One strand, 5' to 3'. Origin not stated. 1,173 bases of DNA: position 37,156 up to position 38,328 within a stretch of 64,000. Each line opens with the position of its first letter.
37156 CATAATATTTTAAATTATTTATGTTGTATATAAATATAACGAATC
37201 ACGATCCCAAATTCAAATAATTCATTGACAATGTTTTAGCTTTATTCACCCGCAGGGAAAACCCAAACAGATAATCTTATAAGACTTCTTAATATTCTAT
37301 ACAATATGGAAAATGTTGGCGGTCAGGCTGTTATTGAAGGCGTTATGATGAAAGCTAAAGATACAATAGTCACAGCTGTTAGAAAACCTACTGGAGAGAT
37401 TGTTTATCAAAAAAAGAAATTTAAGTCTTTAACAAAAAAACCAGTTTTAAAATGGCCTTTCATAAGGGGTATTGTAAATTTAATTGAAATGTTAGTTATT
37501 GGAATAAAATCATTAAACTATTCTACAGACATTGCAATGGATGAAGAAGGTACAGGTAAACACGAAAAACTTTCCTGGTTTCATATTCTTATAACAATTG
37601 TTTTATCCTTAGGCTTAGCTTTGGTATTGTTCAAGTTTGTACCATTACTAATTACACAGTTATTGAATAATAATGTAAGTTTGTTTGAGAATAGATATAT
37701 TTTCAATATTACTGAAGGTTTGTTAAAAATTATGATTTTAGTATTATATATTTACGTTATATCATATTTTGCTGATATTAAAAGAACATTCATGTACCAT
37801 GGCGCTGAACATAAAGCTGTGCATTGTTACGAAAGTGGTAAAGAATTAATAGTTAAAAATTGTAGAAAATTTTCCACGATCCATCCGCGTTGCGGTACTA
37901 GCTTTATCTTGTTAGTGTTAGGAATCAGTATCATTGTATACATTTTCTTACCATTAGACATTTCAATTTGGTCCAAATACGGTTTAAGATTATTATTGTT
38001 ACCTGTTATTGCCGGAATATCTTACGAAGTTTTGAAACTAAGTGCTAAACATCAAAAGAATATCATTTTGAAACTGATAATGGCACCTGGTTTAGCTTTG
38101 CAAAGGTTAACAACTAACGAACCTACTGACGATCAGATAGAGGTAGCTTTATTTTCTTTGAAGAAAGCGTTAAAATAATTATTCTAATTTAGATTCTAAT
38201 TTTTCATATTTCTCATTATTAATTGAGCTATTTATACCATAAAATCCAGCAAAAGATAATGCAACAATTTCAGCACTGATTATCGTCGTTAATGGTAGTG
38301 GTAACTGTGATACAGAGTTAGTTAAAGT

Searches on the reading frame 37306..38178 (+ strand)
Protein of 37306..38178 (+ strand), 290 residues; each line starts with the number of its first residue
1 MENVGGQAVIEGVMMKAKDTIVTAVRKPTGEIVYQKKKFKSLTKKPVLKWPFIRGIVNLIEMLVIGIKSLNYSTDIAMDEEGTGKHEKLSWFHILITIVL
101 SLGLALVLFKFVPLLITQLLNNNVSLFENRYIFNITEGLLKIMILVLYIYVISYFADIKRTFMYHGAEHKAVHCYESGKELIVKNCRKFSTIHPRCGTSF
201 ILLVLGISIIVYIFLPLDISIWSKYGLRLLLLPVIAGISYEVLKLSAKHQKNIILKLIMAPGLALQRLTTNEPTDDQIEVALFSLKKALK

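Call 55: search_protein_families(library=pfam, proteins=[window:37306-38178:+], max_evalue=0.00001)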
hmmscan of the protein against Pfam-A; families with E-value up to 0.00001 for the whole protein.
window:37306-38178:+ (290 aa): 1 family
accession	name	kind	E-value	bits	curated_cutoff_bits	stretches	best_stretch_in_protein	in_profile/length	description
PF07136.16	DUF1385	-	3.9e-86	288.5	22.1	1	50-289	1-225/227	Protein of unknown function (DUF1385)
